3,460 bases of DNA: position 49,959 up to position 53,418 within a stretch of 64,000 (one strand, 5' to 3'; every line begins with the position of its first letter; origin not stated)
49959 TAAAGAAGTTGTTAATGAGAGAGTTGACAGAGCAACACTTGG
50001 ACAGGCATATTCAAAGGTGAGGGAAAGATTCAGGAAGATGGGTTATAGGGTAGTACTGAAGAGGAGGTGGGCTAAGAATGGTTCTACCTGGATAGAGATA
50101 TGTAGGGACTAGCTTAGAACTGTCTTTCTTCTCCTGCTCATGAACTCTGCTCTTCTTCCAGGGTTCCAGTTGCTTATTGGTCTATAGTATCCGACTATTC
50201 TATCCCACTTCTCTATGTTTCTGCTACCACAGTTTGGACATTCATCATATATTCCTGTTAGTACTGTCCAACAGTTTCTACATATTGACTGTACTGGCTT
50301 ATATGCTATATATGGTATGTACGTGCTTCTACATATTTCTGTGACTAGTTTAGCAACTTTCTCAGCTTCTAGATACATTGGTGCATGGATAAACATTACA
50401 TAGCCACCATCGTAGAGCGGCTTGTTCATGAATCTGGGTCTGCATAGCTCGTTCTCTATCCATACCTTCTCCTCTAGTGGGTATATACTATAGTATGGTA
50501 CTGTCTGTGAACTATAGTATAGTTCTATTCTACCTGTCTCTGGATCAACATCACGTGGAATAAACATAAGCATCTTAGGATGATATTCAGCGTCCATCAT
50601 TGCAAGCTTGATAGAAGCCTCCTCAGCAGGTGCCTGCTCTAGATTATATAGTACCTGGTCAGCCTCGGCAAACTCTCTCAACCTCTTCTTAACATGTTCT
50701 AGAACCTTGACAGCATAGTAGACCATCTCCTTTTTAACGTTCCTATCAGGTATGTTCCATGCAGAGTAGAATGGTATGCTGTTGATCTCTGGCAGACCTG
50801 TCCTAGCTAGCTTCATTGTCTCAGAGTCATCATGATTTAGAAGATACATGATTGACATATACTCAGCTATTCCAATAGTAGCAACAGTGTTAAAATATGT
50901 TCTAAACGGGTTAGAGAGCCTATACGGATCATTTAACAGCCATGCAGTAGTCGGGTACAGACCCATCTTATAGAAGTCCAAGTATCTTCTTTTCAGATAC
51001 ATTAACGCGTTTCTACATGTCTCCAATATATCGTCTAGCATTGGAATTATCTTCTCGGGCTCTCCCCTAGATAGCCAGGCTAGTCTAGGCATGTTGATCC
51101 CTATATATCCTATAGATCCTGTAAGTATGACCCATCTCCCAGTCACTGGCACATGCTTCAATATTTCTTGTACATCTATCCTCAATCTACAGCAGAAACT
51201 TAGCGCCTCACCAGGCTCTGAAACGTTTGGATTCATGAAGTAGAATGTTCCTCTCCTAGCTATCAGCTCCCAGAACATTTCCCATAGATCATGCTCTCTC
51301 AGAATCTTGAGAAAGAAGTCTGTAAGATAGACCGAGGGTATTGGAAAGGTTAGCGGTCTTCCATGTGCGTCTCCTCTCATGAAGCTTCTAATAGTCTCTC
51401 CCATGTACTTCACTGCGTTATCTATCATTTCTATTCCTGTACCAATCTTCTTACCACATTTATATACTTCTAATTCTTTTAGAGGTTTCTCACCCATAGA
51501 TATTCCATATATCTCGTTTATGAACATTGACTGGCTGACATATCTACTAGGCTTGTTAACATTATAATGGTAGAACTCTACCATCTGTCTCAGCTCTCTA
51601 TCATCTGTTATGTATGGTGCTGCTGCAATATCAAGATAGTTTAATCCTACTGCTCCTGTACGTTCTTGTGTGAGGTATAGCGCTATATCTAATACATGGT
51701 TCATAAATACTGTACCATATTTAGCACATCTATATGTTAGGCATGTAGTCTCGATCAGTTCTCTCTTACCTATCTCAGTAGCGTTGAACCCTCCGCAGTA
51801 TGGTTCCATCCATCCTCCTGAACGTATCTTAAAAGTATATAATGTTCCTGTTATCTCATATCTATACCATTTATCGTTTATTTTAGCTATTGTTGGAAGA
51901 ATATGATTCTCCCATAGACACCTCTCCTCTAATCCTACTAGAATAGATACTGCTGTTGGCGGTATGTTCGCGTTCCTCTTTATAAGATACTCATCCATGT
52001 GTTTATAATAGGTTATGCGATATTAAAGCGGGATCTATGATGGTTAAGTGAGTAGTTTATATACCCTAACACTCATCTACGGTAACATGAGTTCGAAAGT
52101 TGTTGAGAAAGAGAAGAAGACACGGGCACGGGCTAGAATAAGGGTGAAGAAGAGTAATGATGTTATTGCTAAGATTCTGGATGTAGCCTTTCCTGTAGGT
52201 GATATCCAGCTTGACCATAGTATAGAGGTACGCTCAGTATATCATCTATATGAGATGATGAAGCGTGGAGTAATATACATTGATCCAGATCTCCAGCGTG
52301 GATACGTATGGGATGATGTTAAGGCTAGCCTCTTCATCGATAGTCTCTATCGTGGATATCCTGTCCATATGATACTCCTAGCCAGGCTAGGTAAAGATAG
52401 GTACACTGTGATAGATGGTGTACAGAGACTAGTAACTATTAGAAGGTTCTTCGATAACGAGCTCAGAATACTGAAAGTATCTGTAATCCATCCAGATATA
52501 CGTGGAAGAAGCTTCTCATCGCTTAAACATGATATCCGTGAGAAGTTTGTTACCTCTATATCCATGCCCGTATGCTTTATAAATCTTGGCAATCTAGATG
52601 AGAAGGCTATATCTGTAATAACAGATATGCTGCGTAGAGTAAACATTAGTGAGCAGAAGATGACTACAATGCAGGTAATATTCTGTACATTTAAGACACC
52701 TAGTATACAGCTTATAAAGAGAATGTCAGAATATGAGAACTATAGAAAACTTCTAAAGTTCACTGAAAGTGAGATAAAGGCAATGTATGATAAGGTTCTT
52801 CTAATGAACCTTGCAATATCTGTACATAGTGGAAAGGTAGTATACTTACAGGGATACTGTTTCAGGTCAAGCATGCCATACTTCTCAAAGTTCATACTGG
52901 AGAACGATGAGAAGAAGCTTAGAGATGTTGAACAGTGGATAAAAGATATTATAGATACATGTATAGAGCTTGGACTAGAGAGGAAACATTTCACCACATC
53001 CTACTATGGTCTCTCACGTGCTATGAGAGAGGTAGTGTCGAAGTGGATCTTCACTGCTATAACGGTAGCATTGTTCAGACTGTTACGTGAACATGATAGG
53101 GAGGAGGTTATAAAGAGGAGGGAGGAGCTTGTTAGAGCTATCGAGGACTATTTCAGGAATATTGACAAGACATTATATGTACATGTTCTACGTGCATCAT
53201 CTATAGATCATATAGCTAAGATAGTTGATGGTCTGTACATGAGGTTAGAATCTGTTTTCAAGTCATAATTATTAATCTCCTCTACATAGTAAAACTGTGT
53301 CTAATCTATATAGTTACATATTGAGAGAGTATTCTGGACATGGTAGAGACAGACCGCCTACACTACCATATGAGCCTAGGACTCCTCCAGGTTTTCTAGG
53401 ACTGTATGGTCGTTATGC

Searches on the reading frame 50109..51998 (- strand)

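Call 27: search_protein_families(library=pfam, proteins=[window:50109-51998:-], max_evalue=0.01)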
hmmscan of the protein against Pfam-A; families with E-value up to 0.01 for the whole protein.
window:50109-51998:- (629 aa): 2 families
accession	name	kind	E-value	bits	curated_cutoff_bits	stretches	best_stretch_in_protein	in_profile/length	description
PF13597.11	NRDD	-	9.1e-78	262.7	26.2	2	43-405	33-393/562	Anaerobic ribonucleoside-triphosphate reductase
PF18551.6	TackOD1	-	0.0057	16.7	32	0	544-598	48-102/188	Thaumarchaeal output domain 1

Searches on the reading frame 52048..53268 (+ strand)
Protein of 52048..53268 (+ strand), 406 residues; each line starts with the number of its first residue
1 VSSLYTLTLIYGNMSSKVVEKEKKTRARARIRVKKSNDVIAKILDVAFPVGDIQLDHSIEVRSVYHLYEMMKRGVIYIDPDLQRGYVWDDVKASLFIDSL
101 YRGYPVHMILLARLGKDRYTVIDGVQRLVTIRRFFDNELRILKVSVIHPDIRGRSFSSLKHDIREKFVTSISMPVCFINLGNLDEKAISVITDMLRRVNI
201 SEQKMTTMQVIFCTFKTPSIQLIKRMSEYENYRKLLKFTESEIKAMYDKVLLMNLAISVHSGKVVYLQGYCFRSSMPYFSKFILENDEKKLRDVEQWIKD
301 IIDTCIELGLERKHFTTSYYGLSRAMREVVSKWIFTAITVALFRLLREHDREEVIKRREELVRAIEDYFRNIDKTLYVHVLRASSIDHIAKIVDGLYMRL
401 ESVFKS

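Call 27: search_protein_families(library=pfam, proteins=[window:52048-53268:+], max_evalue=0.01)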
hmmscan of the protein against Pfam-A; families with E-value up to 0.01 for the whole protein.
window:52048-53268:+ (406 aa): 1 family
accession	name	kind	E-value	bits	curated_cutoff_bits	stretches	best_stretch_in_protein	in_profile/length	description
PF03235.19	GmrSD_N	-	5.9e-19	69.4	33.2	1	66-170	3-78/199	GmrSD restriction endonuclease, N-terminal domain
